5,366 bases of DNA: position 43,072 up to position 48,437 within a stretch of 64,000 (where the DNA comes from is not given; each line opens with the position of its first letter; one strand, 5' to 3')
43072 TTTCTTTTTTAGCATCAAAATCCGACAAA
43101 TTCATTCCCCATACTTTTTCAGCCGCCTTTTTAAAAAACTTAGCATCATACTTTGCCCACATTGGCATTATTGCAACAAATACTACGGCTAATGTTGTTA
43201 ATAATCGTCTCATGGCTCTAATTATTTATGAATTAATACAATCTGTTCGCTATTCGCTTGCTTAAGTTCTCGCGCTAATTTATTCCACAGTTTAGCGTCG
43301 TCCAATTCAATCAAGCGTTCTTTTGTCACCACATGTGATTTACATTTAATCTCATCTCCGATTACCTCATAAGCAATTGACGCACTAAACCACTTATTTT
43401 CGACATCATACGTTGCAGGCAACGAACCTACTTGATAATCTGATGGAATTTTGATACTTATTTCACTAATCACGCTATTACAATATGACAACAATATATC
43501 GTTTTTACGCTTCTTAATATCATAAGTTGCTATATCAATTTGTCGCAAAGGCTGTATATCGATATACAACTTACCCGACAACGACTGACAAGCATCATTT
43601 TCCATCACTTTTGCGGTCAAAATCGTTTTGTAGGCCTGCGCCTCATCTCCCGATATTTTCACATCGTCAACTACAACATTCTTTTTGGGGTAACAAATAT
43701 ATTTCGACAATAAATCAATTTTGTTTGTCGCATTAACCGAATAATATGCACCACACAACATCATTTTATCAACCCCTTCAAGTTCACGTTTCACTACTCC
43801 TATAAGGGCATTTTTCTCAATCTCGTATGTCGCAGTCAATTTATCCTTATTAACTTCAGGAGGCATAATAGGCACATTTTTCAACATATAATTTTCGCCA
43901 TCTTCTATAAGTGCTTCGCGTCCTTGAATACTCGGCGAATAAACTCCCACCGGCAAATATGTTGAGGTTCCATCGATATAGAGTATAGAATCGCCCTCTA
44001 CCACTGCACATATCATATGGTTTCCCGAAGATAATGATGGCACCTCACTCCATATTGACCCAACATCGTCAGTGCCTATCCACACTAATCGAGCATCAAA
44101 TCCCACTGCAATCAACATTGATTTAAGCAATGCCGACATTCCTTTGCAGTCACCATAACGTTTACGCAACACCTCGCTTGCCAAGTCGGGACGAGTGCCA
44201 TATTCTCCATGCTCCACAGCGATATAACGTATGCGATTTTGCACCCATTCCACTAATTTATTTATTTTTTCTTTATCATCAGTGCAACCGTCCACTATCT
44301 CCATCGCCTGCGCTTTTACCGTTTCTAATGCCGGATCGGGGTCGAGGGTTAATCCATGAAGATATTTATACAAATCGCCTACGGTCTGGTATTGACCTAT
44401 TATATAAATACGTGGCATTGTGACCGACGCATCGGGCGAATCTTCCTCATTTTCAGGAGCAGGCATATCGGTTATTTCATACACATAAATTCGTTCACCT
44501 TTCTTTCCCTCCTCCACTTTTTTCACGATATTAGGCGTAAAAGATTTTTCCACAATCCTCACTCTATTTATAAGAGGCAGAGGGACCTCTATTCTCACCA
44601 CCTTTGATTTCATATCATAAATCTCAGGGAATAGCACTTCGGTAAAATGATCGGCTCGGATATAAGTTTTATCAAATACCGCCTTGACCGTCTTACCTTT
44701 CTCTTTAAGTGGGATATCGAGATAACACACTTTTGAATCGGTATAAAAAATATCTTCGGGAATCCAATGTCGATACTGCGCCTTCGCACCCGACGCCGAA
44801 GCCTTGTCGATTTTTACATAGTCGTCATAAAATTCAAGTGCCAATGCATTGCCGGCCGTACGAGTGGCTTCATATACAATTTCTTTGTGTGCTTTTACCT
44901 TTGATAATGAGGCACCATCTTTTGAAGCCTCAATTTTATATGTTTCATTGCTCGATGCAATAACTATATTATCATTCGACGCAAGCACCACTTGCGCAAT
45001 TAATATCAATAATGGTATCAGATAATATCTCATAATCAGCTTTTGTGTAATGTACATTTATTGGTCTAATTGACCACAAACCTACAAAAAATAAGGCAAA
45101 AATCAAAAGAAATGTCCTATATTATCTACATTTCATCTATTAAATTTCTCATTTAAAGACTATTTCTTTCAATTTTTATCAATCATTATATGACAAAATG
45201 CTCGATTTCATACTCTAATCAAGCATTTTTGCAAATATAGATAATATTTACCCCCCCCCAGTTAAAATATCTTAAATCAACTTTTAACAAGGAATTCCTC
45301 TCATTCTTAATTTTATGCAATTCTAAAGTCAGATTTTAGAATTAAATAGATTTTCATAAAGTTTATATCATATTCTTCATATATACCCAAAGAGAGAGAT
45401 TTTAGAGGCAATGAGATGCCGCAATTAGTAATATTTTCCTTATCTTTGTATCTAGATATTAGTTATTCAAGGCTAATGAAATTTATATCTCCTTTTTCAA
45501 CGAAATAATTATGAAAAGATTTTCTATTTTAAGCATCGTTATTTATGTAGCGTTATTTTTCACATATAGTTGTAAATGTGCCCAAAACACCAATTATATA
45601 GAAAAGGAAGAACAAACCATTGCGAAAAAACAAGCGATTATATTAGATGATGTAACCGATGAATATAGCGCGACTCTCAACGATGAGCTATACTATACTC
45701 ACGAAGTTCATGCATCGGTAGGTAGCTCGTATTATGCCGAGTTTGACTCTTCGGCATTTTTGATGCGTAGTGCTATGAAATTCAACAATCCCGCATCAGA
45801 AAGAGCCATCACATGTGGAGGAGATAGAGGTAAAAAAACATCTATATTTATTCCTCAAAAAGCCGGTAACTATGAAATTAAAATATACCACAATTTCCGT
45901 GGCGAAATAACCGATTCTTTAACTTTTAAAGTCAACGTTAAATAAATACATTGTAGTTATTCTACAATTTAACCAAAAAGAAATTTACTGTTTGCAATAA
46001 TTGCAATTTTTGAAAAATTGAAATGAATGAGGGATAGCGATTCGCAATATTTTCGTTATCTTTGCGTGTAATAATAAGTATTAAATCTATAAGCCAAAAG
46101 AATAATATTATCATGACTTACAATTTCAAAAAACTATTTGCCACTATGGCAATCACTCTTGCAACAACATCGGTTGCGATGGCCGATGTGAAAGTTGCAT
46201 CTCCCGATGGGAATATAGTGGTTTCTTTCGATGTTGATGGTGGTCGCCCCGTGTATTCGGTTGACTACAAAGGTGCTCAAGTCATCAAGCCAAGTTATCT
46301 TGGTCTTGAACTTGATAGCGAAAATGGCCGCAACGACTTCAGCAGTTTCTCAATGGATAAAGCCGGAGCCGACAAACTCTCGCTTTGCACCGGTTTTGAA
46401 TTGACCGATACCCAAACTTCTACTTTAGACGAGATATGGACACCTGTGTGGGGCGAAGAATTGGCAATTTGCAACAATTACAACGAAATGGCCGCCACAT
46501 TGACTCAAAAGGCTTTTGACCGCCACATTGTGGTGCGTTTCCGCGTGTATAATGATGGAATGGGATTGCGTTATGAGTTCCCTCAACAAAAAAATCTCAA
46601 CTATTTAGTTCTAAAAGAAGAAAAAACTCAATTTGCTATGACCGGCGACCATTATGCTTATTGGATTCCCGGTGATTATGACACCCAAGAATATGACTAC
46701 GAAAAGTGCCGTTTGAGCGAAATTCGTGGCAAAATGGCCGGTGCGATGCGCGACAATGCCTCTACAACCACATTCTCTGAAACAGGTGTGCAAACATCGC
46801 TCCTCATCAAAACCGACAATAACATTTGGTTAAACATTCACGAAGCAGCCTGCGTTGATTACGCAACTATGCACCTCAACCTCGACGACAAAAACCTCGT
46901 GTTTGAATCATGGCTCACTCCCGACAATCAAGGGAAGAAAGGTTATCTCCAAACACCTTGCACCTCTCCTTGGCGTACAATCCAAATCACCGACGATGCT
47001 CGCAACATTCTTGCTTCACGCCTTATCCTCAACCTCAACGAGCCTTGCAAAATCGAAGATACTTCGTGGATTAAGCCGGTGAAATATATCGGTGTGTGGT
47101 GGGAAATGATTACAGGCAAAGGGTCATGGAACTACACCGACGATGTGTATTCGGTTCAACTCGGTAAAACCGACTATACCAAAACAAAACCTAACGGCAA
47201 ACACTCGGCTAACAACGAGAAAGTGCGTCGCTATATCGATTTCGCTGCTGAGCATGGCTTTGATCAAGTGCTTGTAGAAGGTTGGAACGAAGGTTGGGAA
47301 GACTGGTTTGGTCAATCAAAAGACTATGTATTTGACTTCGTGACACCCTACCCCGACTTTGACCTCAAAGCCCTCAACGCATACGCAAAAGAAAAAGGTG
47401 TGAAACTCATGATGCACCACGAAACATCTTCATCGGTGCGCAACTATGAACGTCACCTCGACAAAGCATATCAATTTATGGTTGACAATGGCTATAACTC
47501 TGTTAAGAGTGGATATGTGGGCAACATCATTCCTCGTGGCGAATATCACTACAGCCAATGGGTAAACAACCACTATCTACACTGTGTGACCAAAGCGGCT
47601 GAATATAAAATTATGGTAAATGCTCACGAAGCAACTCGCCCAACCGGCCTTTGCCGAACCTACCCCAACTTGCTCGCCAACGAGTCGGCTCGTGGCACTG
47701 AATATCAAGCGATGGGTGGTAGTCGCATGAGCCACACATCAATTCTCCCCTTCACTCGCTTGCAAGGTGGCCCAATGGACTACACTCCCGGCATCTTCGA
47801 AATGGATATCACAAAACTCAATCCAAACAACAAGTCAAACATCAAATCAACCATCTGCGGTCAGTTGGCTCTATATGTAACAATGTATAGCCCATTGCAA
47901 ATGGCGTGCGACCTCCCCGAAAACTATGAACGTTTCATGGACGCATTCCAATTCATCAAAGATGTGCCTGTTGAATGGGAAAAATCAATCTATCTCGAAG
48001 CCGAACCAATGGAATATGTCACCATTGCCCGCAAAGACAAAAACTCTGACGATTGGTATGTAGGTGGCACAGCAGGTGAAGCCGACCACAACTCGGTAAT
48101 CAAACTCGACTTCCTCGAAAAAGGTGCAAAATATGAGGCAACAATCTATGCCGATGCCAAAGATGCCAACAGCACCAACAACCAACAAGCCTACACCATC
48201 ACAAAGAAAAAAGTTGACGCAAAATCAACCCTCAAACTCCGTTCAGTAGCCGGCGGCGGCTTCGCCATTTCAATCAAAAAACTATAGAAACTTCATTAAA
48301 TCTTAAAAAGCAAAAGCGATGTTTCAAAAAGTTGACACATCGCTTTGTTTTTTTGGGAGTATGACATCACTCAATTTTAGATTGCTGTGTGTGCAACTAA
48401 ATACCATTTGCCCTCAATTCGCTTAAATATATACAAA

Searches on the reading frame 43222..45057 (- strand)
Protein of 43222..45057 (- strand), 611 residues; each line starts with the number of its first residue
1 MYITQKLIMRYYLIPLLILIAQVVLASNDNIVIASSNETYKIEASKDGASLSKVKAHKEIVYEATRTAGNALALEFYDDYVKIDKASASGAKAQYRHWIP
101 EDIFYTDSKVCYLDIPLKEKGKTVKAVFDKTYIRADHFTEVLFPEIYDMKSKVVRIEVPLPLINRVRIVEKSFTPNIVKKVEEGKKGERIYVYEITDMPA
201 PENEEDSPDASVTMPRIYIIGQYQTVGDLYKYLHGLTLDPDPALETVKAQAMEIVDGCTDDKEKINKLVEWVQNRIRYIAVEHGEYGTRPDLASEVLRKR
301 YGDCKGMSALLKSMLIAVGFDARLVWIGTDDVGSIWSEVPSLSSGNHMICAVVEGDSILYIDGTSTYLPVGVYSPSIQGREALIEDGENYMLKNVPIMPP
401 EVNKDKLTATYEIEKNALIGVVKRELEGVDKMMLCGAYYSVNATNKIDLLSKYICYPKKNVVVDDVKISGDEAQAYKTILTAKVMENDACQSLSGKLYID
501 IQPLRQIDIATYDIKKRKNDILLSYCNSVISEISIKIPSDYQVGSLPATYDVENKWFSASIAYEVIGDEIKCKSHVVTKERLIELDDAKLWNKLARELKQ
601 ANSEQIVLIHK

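Call 80: search_protein_families(library=pfam, proteins=[window:43222-45057:-], max_evalue=0.00001)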
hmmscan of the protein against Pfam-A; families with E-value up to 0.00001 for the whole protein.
window:43222-45057:- (611 aa): 1 family
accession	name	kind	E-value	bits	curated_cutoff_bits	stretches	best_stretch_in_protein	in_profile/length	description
PF01841.26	Transglut_core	-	1.7e-10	41.5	23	1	250-330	3-80/108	Transglutaminase-like superfamily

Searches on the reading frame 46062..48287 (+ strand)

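Call 80: search_protein_families(library=pfam, proteins=[window:46062-48287:+], max_evalue=0.00001)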
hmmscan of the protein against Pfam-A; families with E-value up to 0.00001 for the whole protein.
window:46062-48287:+ (741 aa): 3 families
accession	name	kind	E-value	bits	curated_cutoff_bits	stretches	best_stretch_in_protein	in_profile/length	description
PF10566.15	Glyco_hydro_97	-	3.9e-103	345.1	32.5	1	333-636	1-275/275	Glycoside hydrolase 97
PF14508.12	GH97_N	-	7.1e-71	238.8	25.3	1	45-328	1-229/229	Glycosyl-hydrolase 97 N-terminal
PF14509.12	GH97_C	-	1.6e-29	102.5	25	1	638-739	1-97/97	Glycosyl-hydrolase 97 C-terminal, oligomerisation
